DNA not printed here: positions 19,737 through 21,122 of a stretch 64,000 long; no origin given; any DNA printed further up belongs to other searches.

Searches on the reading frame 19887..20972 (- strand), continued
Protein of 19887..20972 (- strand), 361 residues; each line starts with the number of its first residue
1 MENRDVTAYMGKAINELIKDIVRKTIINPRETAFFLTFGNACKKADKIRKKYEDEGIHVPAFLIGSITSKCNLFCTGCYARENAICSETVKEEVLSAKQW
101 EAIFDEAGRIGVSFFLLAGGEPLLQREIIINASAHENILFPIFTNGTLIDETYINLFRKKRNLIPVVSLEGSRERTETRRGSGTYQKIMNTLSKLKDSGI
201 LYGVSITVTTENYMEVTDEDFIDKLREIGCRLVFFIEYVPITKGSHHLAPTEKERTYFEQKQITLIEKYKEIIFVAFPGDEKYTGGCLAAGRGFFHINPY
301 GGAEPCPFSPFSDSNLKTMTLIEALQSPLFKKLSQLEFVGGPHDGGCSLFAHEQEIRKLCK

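Call 42: search_solved_structures(query=A2, max_evalue=0.001, show_alignments=3)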
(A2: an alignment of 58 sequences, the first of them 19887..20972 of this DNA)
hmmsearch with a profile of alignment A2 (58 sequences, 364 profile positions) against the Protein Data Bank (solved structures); distinct sequences matched with E-value up to 0.001: 11.
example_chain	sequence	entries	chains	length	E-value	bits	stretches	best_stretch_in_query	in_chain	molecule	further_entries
6efn_A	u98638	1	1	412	1.1e-15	60.9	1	67-272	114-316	Sporulation killing factor maturation protein SkfB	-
5wgg_A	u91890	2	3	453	8.5e-12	48.1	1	62-307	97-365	Radical SAM domain protein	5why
4k37_A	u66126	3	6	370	6.9e-08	35.2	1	63-238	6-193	Anaerobic sulfatase-maturating enzyme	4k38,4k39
4k36_A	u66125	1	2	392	8.4e-08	34.9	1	63-238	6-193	Anaerobic sulfatase-maturating enzyme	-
9gm3_A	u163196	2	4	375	1.9e-07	33.7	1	62-210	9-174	ChlB radical SAM domain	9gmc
2fb2_A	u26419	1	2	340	3.5e-07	32.9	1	65-160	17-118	Molybdenum cofactor biosynthesis protein A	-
7vob_C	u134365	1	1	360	3.8e-07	32.8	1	94-216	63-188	Cytosylglucuronate decarboxylase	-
7voc_C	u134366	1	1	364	3.8e-07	32.7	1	94-216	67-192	Cytosylglucuronate decarboxylase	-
5v1q_A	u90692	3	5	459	5.3e-07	32.3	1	47-172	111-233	Radical SAM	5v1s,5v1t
1tv7_A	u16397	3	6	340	5.3e-07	32.3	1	66-160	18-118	Molybdenum cofactor biosynthesis protein A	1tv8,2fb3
6c8v_A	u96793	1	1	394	2.6e-06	30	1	61-138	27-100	Coenzyme PQQ synthesis protein E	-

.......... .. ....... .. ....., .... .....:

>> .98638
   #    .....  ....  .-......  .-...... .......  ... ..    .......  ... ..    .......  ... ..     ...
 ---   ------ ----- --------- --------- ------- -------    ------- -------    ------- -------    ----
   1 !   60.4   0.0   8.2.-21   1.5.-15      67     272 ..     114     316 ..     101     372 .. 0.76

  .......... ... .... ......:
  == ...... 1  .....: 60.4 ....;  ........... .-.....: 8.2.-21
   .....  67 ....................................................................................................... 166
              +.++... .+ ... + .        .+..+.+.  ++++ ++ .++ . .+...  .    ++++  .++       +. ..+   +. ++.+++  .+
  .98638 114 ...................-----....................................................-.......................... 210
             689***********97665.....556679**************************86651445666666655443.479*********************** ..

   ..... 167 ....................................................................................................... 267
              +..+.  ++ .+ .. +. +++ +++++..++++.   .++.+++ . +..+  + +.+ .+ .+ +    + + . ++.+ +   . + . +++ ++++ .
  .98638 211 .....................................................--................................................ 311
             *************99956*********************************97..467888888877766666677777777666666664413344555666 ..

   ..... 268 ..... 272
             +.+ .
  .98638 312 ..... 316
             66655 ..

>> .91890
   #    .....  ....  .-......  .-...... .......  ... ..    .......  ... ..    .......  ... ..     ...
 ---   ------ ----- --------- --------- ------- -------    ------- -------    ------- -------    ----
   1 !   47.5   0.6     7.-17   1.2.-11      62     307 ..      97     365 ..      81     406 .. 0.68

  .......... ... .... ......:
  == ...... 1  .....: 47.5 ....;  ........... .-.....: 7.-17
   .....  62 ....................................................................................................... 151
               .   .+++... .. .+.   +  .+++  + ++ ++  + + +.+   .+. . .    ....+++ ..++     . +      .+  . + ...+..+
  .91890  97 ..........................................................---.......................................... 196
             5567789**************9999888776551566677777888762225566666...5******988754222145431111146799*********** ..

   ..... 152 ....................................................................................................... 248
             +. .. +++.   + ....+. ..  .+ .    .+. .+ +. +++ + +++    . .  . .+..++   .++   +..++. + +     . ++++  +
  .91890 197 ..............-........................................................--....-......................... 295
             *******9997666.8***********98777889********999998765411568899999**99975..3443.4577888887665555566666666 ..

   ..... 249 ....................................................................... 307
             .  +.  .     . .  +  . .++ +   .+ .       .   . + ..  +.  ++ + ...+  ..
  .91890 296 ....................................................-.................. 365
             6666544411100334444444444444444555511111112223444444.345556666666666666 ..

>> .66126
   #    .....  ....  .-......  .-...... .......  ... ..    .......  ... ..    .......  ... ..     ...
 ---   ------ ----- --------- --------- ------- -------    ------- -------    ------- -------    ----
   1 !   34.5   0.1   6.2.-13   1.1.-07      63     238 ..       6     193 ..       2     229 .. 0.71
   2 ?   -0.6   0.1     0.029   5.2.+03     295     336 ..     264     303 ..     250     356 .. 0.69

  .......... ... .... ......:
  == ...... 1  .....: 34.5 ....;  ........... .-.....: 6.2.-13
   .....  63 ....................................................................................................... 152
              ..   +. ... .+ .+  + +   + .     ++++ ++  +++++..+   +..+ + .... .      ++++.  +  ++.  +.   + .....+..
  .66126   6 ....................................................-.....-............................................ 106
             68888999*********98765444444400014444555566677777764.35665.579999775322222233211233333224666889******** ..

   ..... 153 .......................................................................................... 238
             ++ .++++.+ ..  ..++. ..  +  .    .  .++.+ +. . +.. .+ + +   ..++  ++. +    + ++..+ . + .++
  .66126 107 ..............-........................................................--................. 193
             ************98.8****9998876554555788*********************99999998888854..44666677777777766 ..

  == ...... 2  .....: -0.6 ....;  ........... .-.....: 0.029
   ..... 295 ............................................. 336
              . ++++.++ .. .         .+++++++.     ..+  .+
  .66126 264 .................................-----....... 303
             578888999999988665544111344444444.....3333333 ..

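Call 58: search_protein_representatives(protein=window:19887-20972:-)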
Query: 361 residues. Proteins with E-value up to 0.001 (for the whole library): 15480; up to 1e-10: 2359; up to 1e-30: 473. The best 150 are listed.
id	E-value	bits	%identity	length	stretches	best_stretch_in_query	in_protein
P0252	4.7e-118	410.6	50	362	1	5-360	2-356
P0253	2.9e-114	398.2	50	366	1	1-360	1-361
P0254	7.2e-109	380.4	48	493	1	5-359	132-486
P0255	7.0e-107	373.9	45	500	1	6-359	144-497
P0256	2.2e-103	362.4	45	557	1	3-359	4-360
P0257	3.5e-102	358.4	46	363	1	1-358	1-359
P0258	7.6e-102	357.3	45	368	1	5-359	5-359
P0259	1.6e-99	349.6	47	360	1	1-359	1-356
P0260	3.1e-96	338.8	46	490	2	90-359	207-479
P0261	4.3e-96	338.4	45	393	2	85-360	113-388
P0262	5.9e-95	334.6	46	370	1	13-358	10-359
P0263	8.3e-93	327.6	45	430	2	84-359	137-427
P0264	8.3e-91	321.0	45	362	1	13-359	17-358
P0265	3.0e-87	309.3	45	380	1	2-356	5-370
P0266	1.7e-85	303.6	42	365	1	4-359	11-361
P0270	6.8e-83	295.0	41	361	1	2-358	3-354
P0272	3.9e-81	289.2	40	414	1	13-359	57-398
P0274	2.4e-80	286.6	39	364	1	4-359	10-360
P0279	1.3e-78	280.9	40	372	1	1-359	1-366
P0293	4.8e-74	265.9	36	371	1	11-358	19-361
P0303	2.8e-71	256.7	37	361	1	2-359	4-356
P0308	4.7e-70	252.7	36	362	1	12-359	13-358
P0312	5.9e-69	249.1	35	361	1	5-354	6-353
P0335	6.1e-64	232.6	34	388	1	10-355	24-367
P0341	2.8e-63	230.5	50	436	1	152-359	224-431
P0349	4.0e-60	220.1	48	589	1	151-358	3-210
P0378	4.7e-53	196.8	34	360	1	16-354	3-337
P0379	9.0e-53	195.9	33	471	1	14-340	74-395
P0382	3.4e-52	194.0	34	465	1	13-350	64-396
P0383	5.5e-52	193.3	34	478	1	55-357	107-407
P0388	3.3e-51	190.7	37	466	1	49-335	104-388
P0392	1.2e-50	188.9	33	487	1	50-359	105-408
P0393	2.2e-50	188.0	36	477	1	54-336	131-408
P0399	2.1e-49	184.8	33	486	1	27-357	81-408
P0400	2.1e-49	184.8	32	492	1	50-352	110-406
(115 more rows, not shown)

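Call 59: list_cluster_members(proteins=[P0379, P0382, P0383, P0388, P0392, P0393, P0399, P0400, P0254, P0256])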
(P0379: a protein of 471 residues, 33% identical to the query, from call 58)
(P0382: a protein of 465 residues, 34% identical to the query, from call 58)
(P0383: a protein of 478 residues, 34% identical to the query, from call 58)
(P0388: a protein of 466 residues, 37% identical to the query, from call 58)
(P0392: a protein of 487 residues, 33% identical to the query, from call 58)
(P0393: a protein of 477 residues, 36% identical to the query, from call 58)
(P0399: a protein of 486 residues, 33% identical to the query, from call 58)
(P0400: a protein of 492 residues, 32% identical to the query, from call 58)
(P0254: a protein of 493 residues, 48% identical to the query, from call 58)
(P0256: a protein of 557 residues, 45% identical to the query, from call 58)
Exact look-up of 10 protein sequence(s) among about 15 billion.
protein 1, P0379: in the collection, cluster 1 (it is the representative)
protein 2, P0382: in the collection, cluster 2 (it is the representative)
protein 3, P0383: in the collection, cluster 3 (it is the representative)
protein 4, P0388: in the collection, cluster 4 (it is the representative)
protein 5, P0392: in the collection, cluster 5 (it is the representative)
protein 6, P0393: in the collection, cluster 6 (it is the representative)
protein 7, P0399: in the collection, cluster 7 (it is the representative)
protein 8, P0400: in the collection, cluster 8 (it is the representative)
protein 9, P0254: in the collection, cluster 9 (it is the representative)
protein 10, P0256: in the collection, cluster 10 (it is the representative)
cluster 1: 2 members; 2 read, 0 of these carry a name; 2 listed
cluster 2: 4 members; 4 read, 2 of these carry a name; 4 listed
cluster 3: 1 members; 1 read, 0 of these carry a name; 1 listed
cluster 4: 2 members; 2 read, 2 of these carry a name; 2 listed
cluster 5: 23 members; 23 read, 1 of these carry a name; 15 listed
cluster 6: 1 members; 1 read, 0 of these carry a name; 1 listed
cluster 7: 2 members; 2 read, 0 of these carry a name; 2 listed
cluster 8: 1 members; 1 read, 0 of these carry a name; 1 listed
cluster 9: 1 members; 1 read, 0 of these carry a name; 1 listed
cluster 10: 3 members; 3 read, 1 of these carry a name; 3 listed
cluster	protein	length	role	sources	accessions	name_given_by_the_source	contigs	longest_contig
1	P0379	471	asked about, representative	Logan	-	-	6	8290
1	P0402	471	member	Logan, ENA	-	-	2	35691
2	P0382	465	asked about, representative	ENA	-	-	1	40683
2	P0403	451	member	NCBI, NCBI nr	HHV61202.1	MAG TPA: radical SAM protein [Firmicutes bacterium] | radical SAM protein [Bacillota bacterium]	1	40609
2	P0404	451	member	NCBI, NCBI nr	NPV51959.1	MAG: radical SAM protein [Firmicutes bacterium] | radical SAM protein [Bacillota bacterium]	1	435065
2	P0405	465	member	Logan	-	-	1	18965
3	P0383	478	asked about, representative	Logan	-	-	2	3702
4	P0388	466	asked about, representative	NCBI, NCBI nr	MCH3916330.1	MAG: radical SAM protein [Spirochaetia bacterium] | radical SAM protein [Spirochaetia bacterium]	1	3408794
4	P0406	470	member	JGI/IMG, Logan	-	MoaA/NifB/PqqE/SkfB family radical SAM enzyme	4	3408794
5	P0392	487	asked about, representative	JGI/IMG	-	MoaA/NifB/PqqE/SkfB family radical SAM enzyme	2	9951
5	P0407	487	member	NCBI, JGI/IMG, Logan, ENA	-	-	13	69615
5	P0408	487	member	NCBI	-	-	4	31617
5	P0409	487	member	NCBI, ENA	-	-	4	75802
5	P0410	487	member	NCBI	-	-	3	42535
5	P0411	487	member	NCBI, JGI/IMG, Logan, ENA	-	-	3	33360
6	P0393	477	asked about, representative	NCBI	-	-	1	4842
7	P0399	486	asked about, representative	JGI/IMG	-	-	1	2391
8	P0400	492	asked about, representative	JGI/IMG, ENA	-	-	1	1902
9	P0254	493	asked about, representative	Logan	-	-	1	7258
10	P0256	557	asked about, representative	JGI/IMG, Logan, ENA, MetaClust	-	\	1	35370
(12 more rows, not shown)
